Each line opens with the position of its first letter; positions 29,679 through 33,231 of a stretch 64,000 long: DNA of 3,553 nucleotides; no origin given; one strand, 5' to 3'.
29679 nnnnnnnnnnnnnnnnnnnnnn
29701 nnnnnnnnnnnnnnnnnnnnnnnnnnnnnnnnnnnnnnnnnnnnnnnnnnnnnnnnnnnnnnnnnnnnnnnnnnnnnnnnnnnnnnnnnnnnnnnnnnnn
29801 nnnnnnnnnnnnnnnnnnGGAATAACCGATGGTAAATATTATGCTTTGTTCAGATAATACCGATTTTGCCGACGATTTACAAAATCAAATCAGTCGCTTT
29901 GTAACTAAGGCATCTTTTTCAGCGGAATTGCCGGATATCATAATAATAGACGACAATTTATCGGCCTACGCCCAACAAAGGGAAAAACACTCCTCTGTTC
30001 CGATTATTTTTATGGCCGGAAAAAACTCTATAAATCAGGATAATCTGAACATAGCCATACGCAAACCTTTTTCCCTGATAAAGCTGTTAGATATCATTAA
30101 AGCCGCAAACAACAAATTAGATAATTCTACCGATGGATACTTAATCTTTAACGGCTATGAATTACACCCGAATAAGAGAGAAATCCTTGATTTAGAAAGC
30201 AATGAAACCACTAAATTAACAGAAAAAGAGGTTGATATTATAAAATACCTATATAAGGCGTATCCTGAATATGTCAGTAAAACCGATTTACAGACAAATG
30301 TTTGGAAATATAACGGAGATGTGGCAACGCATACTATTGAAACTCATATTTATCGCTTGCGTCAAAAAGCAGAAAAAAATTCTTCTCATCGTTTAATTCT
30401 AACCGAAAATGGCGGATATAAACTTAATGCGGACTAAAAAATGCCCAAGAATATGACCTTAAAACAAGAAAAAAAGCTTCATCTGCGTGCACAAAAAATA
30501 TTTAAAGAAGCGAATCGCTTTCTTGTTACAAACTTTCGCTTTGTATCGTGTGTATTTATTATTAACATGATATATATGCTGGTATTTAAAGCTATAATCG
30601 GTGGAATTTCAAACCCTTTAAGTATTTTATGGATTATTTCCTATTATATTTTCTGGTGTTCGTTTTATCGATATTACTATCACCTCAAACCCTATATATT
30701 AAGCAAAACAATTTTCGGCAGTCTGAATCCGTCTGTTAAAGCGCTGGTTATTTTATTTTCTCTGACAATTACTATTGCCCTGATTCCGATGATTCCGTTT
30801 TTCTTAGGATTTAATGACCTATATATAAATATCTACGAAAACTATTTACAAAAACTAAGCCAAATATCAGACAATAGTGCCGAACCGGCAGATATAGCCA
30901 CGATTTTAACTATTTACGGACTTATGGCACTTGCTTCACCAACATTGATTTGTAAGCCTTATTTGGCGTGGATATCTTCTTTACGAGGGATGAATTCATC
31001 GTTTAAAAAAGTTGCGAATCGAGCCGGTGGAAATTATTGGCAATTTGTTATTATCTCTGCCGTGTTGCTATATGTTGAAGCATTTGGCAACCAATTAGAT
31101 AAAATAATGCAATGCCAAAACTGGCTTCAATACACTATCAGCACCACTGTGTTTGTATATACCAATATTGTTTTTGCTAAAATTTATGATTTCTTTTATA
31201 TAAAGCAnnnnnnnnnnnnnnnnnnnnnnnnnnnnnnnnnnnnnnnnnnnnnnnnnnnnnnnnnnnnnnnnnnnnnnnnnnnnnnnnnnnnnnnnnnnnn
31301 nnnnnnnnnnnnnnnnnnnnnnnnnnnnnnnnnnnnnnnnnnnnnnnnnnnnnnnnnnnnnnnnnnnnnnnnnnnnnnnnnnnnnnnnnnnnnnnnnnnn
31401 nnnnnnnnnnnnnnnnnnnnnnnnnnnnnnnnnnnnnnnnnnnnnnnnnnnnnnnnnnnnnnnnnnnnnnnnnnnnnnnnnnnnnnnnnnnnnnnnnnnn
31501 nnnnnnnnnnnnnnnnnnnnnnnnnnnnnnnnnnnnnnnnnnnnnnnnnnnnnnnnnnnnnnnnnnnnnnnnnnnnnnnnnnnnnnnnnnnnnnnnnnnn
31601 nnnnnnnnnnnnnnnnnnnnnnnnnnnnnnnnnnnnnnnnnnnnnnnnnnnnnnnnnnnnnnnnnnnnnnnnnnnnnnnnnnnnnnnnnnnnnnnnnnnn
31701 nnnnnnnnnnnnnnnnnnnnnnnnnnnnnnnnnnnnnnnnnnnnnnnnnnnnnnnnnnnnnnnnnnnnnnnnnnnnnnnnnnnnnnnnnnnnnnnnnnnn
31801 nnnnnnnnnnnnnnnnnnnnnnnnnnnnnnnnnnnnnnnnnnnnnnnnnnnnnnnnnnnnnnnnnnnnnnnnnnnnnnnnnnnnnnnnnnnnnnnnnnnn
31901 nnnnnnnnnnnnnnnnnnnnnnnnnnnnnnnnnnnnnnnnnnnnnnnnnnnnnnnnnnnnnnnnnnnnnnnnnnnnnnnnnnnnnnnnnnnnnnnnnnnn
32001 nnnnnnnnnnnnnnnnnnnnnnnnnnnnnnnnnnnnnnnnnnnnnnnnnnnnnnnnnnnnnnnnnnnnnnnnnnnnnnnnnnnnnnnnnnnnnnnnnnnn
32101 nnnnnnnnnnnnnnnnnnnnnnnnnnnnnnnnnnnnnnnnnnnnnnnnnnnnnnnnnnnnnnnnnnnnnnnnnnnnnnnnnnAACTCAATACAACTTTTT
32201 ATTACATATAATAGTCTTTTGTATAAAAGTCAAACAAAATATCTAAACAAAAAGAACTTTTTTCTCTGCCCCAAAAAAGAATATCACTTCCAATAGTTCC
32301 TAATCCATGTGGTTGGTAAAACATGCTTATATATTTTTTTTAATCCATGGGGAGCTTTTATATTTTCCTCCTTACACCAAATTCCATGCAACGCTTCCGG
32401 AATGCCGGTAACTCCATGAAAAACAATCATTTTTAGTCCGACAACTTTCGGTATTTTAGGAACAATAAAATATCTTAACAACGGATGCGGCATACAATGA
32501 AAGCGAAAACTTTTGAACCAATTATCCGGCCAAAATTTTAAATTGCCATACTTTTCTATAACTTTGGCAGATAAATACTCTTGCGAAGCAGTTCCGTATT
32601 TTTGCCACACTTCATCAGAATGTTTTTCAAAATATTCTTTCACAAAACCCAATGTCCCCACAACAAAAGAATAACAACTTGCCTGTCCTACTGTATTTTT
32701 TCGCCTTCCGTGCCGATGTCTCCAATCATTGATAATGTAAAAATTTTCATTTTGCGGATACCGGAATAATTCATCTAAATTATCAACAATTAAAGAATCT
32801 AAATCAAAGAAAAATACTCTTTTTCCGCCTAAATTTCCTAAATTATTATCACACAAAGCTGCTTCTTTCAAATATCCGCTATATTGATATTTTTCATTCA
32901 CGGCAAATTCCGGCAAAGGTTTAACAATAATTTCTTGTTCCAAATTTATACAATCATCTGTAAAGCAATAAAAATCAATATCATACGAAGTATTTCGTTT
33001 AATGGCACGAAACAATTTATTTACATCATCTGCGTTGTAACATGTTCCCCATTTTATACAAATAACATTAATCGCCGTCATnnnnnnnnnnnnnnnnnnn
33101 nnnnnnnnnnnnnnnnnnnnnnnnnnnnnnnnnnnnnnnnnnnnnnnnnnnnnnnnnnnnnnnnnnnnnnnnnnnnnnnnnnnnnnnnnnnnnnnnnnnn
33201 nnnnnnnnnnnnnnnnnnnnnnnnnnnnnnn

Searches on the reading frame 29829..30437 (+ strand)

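Call 47: search_protein_families(library=pfam, proteins=[window:29829-30437:+], max_evalue=0.0001)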
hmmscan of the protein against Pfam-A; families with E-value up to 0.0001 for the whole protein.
window:29829-30437:+ (202 aa): 1 family
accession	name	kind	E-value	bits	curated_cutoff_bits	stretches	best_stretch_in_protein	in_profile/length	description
PF00486.34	Trans_reg_C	-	3.9e-16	59.3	26.2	1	126-199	2-77/77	Transcriptional regulatory protein, C terminal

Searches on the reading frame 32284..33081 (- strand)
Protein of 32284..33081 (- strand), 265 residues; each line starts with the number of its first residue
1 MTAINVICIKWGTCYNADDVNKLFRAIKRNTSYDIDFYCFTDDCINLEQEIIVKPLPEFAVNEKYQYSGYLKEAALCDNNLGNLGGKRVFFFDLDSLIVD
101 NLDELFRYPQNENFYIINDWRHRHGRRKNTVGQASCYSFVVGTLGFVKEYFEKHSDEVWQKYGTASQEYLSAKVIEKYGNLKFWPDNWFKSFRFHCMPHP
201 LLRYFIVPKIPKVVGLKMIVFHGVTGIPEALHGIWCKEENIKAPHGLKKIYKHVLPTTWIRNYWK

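Call 14: search_protein_families(library=pfam, proteins=[window:32284-33081:-], max_evalue=0.01)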
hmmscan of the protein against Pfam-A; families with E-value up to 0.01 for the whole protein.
window:32284-33081:- (265 aa): 0 families

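Call 50: search_protein_families(library=ncbifam, proteins=[window:32284-33081:-], max_evalue=0.1)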
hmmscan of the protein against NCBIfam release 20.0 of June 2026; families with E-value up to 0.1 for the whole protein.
window:32284-33081:- (265 aa): 0 families

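Call 57: predict_structure(protein=window:32284-33081:-)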
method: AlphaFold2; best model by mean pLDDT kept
length: 265 residues; sequences in the alignment: 1
mean_pLDDT: 33.0   pTM: 0.25
mean pLDDT of the five models: 33.0, 29.9, 27.7, 26.0, 25.9
residues with pLDDT >= 90: 0; 70-90: 0; 50-70: 2; < 50: 263
segments of 3 or more residues with pLDDT < 50: 1-151, 154-265
pLDDT, mean of each block of 10 residues (from residue 1): 29 37 43 40 37 35 27 31 33 34 43 37 28 29 43 43 33 30 24 27 27 30 27 33 30 29 29
secondary structure, 60 per line:
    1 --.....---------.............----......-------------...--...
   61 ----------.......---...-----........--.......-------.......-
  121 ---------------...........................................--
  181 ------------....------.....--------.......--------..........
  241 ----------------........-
elements in order: E3-7 H17-29 E34-39 E53-55 H71-77 E89-93 H99-105 E113-119 E136-143 H144-178 E193-196 E203-207 E216-222 E231-237 H257-264
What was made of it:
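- Tried and rejected: Unusable (pLDDT 33, call 57).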

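Call 73: search_protein_families(library=pfam, proteins=[window:32284-33081:-], max_evalue=10)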
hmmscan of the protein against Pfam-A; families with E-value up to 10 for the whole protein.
window:32284-33081:- (265 aa): 3 families
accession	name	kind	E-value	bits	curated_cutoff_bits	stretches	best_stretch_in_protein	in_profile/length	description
PF12476.13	DUF3696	-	0.07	13.8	22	1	168-189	22-42/52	Protein of unknown function (DUF3696)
PF00993.25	MHC_II_alpha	-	0.14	12.3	23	1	46-83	33-70/81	Class II histocompatibility antigen, alpha domain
PF17024.10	DMAP1_like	-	0.15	12.7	30.8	1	118-183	34-102/113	Putative DMAP1-like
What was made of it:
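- Checked: "GT-C-like" could not be verified (call 73).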

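Call 74: find_homologous_proteins(query=window:32284-33081:-, max_evalue=0.001)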
Query window:32284-33081:- (265 aa): 588 proteins with E <= 0.001 among 770 candidates; the best 120 are listed.
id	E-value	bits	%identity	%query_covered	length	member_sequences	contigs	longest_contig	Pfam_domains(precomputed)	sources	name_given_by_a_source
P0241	1.1e-185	634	99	100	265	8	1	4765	-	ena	-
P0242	1.3e-132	459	73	100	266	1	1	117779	-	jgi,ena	-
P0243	6.9e-127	441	70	100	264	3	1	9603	-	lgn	-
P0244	2.5e-124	432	69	100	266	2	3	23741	-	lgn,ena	-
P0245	4.5e-123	428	69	100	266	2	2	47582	-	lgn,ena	-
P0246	8.5e-119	414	66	100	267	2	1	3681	-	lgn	-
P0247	5.4e-118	411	65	98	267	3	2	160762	-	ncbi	-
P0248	1.1e-117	410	65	98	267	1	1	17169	-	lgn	-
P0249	3.7e-117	409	64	99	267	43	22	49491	-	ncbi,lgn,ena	-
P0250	8.7e-117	407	66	99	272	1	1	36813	-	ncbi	-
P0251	1.2e-116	407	65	99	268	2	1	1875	-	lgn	-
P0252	1.5e-116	407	65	98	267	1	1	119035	-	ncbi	-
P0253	2.3e-116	406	63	100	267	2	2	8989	-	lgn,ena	-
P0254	3.1e-115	402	62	100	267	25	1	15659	-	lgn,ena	-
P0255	4.5e-115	402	62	100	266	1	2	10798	-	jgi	-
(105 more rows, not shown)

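Call 77: search_solved_structures(query=A7, max_evalue=10)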
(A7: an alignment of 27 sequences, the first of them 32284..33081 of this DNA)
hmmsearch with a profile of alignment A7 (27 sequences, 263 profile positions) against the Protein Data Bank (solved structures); distinct sequences matched with E-value up to 10: 3.
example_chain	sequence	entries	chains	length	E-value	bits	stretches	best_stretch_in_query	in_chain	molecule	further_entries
8b5l_q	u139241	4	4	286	1.2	11.5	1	98-119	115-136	Translocon-associated protein subunit alpha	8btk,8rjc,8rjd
8b6l_E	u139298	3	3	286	1.3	11.4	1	98-119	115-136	Translocon-associated protein subunit alpha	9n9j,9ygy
8bf9_A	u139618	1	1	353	1.7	11.1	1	98-119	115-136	Translocon-associated protein subunit alpha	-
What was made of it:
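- Tried and rejected: Nothing found (call 77).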

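Call 78: find_encoding_contigs(protein=P0245, flank=6000, max_places=4)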
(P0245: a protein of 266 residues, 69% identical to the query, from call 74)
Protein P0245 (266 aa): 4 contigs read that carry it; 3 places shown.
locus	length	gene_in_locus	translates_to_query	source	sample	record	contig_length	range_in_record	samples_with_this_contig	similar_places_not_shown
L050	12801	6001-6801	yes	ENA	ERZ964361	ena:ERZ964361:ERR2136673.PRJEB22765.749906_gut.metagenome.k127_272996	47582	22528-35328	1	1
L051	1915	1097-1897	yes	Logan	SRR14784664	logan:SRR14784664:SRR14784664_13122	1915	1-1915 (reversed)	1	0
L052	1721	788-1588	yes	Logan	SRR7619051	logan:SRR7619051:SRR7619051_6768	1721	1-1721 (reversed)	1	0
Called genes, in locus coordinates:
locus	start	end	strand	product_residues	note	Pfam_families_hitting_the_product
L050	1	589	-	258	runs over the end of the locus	PF02643:DUF192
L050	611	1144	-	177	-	-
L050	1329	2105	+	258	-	PF00691:OmpA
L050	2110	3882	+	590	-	PF01368:DHH, PF02272:DHHA1, PF17768:RecJ_OB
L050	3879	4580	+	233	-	PF04367:DUF502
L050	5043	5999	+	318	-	PF13641:Glyco_tranf_2_3, PF00535:Glycos_transf_2, PF10111:Glyco_tranf_2_2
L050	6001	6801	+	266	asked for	-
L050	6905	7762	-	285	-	-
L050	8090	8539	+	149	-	-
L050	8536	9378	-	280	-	PF05838:Glyco_hydro_108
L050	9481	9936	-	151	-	-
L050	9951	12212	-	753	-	PF00580:UvrD-helicase, PF01443:Viral_helicase1 (faint), PF13245:AAA_19, PF13604:AAA_30 (faint), PF13361:UvrD_C, PF13538:UvrD_C_2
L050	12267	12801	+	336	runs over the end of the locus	PF20030:bpMoxR, PF07726:AAA_3, PF07728:AAA_5, PF17863:AAA_lid_2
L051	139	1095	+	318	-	PF13641:Glyco_tranf_2_3, PF00535:Glycos_transf_2, PF10111:Glyco_tranf_2_2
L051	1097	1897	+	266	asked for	-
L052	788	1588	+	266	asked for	-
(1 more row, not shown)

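Call 79: find_encoding_contigs(protein=P0249, flank=6000, max_places=6)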
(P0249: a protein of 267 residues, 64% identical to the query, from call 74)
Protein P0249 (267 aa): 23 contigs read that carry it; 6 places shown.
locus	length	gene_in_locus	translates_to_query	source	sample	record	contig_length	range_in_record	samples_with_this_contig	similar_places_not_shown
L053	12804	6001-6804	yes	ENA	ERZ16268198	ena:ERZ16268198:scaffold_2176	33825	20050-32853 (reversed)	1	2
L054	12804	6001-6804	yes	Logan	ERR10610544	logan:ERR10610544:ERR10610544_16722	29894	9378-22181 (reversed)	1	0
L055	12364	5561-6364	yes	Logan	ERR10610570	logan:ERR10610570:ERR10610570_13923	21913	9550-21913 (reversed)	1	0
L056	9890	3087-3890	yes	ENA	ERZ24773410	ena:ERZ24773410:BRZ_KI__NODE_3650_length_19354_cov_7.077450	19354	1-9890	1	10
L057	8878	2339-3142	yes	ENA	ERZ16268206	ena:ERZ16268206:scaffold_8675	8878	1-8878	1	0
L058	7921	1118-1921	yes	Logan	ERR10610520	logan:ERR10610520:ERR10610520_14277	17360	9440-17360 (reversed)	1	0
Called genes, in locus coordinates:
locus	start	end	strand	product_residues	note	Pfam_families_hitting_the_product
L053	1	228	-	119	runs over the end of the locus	-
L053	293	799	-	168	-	-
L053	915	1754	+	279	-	-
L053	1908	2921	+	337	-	PF00535:Glycos_transf_2, PF10111:Glyco_tranf_2_2 (weak)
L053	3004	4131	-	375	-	PF13439:Glyco_transf_4, PF20706:GT4-conflict, PF00534:Glycos_transf_1, PF13692:Glyco_trans_1_4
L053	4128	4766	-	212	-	-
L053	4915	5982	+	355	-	PF13524:Glyco_trans_1_2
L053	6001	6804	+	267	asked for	-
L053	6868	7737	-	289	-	PF27523:PSD, PF02666:PS_Dcarbxylase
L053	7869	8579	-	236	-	-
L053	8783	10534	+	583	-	-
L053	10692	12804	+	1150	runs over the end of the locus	-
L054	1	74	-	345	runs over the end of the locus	PF13439:Glyco_transf_4, PF20706:GT4-conflict, PF00534:Glycos_transf_1, PF13692:Glyco_trans_1_4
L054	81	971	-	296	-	PF05704:Caps_synth, PF04488:Gly_transf_sug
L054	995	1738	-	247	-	PF00535:Glycos_transf_2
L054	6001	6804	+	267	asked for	-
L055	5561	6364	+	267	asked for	-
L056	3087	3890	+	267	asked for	-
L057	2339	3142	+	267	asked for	-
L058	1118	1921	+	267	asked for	-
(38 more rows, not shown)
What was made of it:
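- Its homologues always sit among glycosyltransferase genes (calls 78, 79).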

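Call 84: predict_structure(alignment_id=A7)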
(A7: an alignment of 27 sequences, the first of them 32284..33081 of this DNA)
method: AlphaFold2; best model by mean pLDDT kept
length: 265 residues; sequences in the alignment: 27
mean_pLDDT: 92.2   pTM: 0.89
mean pLDDT of the five models: 92.2, 88.6, 88.0, 87.5, 87.3
residues with pLDDT >= 90: 198; 70-90: 64; 50-70: 3; < 50: 0
segments of 3 or more residues with pLDDT < 50: none
pLDDT, mean of each block of 10 residues (from residue 1): 90 88 97 97 95 93 82 91 96 94 96 93 88 91 97 95 93 97 95 90 92 95 86 88 87 92 90
secondary structure, 60 per line:
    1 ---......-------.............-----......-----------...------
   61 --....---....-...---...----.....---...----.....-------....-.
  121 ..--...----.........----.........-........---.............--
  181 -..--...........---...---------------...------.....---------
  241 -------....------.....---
elements in order: E4-9 H17-29 E35-40 E52-54 H63-66 H70-73 E88-92 E96-98 H103-107 E115-118 E132-140 H145-153 H155-162 H166-178 E189-191 H192-196 E218-220 H227-231 H248-251 H258-262
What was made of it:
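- On GT-A fold glycosyltransferase, for the 265-aa partner: AlphaFold model with mean pLDDT 92 (call 84).
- Tried and rejected: It was redone with an alignment (call 84).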

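Call 87: fold_search(model_id=the predicted structure, library=pdb)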
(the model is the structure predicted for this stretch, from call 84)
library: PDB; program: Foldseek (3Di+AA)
matches with E <= 10: 1094; with E <= 0.001: 261
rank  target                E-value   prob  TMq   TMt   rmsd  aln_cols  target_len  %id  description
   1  7ui6_A                2.5e-08  1.00  0.52  0.26   7.8       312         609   13  CryoEM structure of LARGE1 from C1 reconstruction (released 2023-03-08)
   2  7zll                  3.9e-08  1.00  0.58  0.55   4.7       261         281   10  Catalytic domain of UDP-Glucose Glycoprotein Glucosyltransferase from Chaetomium thermophilum in complex with the 5-[(mo (released 2023-04-26)
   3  7zkc_A                7.2e-08  1.00  0.60  0.57   5.3       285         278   12  Catalytic domain of UDP-Glucose Glycoprotein Glucosyltransferase from Chaetomium thermophilum (apo form) (released 2022-04-20)
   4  6fsn                  7.7e-08  1.00  0.58  0.56   4.7       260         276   10  Catalytic domain of UDP-Glucose Glycoprotein Glucosyltransferase from Chaetomium thermophilum in complex with UDP-glucos (released 2019-03-20)
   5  7zhb_A                8.2e-08  1.00  0.60  0.56   4.3       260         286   10  Catalytic domain of UDP-Glucose Glycoprotein Glucosyltransferase from Chaetomium thermophilum in complex with UDP-gluc (released 2022-04-20)
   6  6ts2_C                8.2e-08  1.00  0.55  0.15   5.4       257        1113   10  Truncated version of Chaetomium thermophilum UDP-Glucose Glucosyl Transferase (UGGT) lacking domain TRXL2 (417-650). (released 2020-01-08)
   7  7zxw_A                9.3e-08  1.00  0.58  0.55   4.8       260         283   10  Catalytic domain of UDP-Glucose Glycoprotein Glucosyltransferase from Chaetomium thermophilum in complex with the 5-[( (released 2022-11-30)
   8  4frd                  1.1e-07  1.00  0.53  0.51   5.5       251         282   10  Crystal Structure of ABBA+UDP+Gal at pH 9.0 with MPD as the cryoprotectant (released 2013-12-25)
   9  5c1l                  1.6e-07  1.00  0.49  0.47   6.1       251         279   10  Crystal structure of GTB + UDP-Gal + DI (released 2015-09-23)
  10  7zvj_B                1.9e-07  1.00  0.54  0.27   5.3       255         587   14  Homodimeric structure of LARGE1 (released 2022-11-30)
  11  7zle                  2.3e-07  1.00  0.59  0.55   4.9       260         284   11  Catalytic domain of UDP-Glucose Glycoprotein Glucosyltransferase from Chaetomium thermophilum in complex with UDP (released 2022-06-22)
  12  3v0p_A                2.3e-07  1.00  0.49  0.45   6.4       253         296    9  Crystal structure of the Fucosylgalactoside alpha N-acetylgalactosaminyltransferase (GTA, cisAB mutant L266G, G268A) i (released 2013-01-23)
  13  5c36                  2.7e-07  1.00  0.51  0.48   6.0       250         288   11  Crystal structure of GTA + UDP-C-Gal + DI (released 2015-09-23)
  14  3u0y_A                2.7e-07  1.00  0.50  0.47   6.4       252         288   11  Crystal structure of the Fucosylgalactoside alpha N-acetylgalactosaminyltransferase (GTA, cisAB mutant L266G, G268A) i (released 2012-10-24)
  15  3sxg                  2.7e-07  1.00  0.45  0.42   6.8       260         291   10  Crystal structure of AAAA+UDP+Gal with MPD as the cryoprotectant (released 2012-02-29)
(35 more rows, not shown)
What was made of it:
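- On GT-A fold glycosyltransferase, for the 265-aa partner: Foldseek hits to LARGE1, the UGGT catalytic domain, GTA/GTB and alpha-1,3-GalT (E about 1e-8, probability 1.0, TM 0.5-0.6; call 87).
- Checked: A high-confidence AlphaFold model (pLDDT 92) matches GT-A retaining glycosyltransferases (calls 84, 87).
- The 265-aa protein has a GT-A fold (calls 84, 87).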
